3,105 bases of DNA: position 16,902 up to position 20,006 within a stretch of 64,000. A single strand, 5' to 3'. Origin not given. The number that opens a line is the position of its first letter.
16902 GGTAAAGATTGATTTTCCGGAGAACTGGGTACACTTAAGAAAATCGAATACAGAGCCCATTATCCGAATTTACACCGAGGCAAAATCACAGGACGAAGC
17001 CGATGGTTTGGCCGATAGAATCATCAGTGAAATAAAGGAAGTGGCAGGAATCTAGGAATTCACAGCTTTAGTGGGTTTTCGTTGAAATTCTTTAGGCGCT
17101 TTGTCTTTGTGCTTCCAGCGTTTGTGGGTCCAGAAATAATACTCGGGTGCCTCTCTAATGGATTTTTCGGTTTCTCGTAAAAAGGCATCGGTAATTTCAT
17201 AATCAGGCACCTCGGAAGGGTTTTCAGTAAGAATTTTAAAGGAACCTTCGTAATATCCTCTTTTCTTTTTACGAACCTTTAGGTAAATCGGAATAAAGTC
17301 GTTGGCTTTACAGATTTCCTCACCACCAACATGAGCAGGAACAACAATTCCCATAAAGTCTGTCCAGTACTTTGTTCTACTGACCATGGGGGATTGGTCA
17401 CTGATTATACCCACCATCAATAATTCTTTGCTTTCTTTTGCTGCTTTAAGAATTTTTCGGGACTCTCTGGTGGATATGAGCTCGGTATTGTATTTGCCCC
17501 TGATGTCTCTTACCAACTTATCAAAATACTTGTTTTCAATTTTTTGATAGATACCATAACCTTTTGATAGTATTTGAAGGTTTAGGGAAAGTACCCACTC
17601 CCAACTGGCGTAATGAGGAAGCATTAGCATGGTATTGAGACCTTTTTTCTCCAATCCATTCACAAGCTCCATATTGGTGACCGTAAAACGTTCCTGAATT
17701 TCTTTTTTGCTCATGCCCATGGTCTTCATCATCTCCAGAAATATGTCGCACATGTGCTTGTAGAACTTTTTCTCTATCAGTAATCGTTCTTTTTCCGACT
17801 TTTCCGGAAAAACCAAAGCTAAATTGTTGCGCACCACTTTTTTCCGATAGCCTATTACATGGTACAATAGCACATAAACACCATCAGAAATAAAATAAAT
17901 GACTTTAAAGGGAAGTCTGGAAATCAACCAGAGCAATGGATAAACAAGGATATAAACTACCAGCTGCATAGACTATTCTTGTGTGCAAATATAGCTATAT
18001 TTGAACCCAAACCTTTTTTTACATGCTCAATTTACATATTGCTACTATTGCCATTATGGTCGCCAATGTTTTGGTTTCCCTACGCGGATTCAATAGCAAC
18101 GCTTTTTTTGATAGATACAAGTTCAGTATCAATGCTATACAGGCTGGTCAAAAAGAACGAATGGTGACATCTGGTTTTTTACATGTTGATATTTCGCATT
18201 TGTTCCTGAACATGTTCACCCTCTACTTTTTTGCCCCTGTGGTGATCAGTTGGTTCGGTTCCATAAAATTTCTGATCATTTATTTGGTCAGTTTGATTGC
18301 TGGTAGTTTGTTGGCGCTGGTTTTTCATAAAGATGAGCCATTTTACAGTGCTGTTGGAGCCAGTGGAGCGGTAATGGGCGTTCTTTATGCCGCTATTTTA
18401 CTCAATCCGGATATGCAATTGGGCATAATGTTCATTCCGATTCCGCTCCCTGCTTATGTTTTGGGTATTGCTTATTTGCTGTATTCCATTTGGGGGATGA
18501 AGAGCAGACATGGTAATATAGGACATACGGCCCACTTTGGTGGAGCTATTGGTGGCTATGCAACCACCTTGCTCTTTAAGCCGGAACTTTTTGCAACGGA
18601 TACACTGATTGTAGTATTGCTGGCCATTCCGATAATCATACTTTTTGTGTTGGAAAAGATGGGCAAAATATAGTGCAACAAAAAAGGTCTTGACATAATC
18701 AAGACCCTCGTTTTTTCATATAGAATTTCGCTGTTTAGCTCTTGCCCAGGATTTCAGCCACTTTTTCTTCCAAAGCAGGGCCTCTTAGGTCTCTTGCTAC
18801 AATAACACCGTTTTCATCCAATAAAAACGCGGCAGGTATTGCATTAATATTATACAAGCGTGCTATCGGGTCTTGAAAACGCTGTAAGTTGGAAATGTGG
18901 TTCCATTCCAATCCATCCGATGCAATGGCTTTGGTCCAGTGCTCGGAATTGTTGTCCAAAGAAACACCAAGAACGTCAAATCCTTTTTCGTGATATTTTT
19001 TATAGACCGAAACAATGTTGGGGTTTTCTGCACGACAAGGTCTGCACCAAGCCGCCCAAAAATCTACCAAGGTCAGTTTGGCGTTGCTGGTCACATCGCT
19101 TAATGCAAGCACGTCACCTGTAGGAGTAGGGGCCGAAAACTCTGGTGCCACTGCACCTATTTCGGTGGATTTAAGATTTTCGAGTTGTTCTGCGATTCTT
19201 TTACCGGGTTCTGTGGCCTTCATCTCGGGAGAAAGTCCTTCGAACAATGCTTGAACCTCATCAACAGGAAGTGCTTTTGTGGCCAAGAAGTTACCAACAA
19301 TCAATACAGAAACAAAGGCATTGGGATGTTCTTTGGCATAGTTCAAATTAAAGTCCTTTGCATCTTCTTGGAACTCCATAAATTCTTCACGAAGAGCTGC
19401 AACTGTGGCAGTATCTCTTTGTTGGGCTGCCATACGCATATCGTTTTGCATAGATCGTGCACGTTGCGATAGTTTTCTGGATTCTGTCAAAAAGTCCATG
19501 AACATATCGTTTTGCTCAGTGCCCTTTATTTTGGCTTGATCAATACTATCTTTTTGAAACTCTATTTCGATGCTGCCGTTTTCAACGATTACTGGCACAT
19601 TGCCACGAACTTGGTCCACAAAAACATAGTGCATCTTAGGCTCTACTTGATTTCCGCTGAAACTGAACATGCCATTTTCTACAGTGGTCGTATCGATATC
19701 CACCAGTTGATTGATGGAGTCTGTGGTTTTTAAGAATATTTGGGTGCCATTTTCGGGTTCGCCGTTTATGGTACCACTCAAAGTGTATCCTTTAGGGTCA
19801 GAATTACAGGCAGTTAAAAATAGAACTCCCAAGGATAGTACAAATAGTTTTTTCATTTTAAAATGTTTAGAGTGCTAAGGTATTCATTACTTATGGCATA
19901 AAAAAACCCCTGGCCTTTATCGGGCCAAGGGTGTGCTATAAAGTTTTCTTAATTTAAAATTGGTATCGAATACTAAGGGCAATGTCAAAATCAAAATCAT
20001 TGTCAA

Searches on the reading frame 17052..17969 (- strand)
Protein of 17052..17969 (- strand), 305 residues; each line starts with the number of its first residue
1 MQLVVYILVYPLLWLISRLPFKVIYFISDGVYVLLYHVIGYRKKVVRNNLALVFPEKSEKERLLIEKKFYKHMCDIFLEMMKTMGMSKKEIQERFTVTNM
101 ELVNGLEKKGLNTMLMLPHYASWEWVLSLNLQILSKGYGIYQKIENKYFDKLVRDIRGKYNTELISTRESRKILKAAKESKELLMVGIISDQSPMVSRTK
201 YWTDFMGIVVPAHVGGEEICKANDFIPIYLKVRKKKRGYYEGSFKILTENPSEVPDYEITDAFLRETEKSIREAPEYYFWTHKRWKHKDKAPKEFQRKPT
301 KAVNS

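Call 56: search_protein_families(library=ncbifam, proteins=[window:17052-17969:-], max_evalue=1e-10)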
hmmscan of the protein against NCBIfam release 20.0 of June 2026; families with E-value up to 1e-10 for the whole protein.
window:17052-17969:- (305 aa): 16 families
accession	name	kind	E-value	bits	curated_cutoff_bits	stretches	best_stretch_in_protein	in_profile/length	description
NF006270.0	PRK08419.1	equivalog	2.1e-32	112.6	248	1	2-289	3-292/298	lipid A biosynthesis lauroyl acyltransferase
TIGR02207.1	lipid_A_htrB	subfamily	1.2e-29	103.6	297.8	1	8-291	17-297/303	LpxL/LpxP family Kdo(2)-lipid IV(A) lauroyl/palmitoleoyl acyltransferase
NF005399.0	PRK06946.1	subfamily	1.2e-29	103.5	343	1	5-290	6-288/294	lipid A biosynthesis lauroyl acyltransferase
NF006432.0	PRK08706.1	equivalog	3.3e-28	98.8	384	1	8-292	3-285/289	lipid A biosynthesis lauroyl acyltransferase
NF004191.0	PRK05646.1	equivalog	2.2e-25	89.5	491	1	10-291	22-301/310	lipid A biosynthesis lauroyl acyltransferase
NF005340.0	PRK06860.1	subfamily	1.7e-22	80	398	1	10-291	25-303/309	lipid A biosynthesis lauroyl acyltransferase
NF004569.0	PRK05906.1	equivalog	1.6e-17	63.5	439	0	3-97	15-108/454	lipid A biosynthesis lauroyl acyltransferase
NF006437.0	PRK08733.1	equivalog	3.3e-16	59.3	540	1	12-295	27-304/306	LpxL/LpxP family Kdo(2)-lipid IV(A) lauroyl/palmitoleoyl acyltransferase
NF006487.0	PRK08905.1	equivalog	5.4e-15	55.2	281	1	9-295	3-283/290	lysophospholipid acyltransferase family protein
TIGR02208.1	lipid_A_msbB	equivalog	2.3e-14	53.4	336.05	1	12-287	23-296/305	lauroyl-Kdo(2)-lipid IV(A) myristoyltransferase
NF005952.0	PRK08025.1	equivalog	7.3e-14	51.6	517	1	11-288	24-297/306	kdo(2)-lipid IV(A) palmitoleoyltransferase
NF006507.0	PRK08943.1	subfamily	9.8e-13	47.8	337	1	14-292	35-311/322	lipid A biosynthesis (KDO)2-(lauroyl)-lipid IVA acyltransferase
NF004190.0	PRK05645.1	equivalog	1.7e-12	47.1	377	1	8-291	8-290/295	lysophospholipid acyltransferase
NF006438.0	PRK08734.1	equivalog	1.7e-12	47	363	1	8-290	9-290/305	lauroyl acyltransferase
NF005150.0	PRK06628.1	equivalog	4.4e-12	46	350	0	43-186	50-191/290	lipid A biosynthesis lauroyl acyltransferase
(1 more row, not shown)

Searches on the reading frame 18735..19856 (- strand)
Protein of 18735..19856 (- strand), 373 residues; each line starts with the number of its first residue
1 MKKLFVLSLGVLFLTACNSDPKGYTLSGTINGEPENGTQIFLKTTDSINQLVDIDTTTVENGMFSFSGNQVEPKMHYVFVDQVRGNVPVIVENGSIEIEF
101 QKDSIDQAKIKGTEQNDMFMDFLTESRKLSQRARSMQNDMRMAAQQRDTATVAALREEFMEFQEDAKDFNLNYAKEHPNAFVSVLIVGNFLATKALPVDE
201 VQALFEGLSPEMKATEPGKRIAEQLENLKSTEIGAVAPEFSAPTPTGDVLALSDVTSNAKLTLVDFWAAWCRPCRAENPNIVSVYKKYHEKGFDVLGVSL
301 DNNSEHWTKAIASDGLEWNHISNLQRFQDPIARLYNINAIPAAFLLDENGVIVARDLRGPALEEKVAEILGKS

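Call 56: search_protein_families(library=ncbifam, proteins=[window:18735-19856:-], max_evalue=1e-10)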
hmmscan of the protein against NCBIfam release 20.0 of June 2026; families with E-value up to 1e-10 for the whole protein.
window:18735-19856:- (373 aa): 4 families
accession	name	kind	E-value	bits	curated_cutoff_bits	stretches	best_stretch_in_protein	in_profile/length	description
NF002854.0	PRK03147.1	subfamily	3.8e-19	69.2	170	1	226-370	31-169/176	thiol-disulfide oxidoreductase ResA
NF047696.1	ThlDiSintTplARhiz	equivalog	2.1e-14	53.8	230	1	238-361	78-201/219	thiol:disulfide interchange protein TlpA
TIGR00385.1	dsbE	subfamily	5.6e-14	52.1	123.15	1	205-356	8-154/173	DsbE family thiol:disulfide interchange protein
NF041202.1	StoA_CxxC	exception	4.7e-13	49.3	210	1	232-366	28-157/163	endospore biogenesis thiol-disulfide oxidoreductase StoA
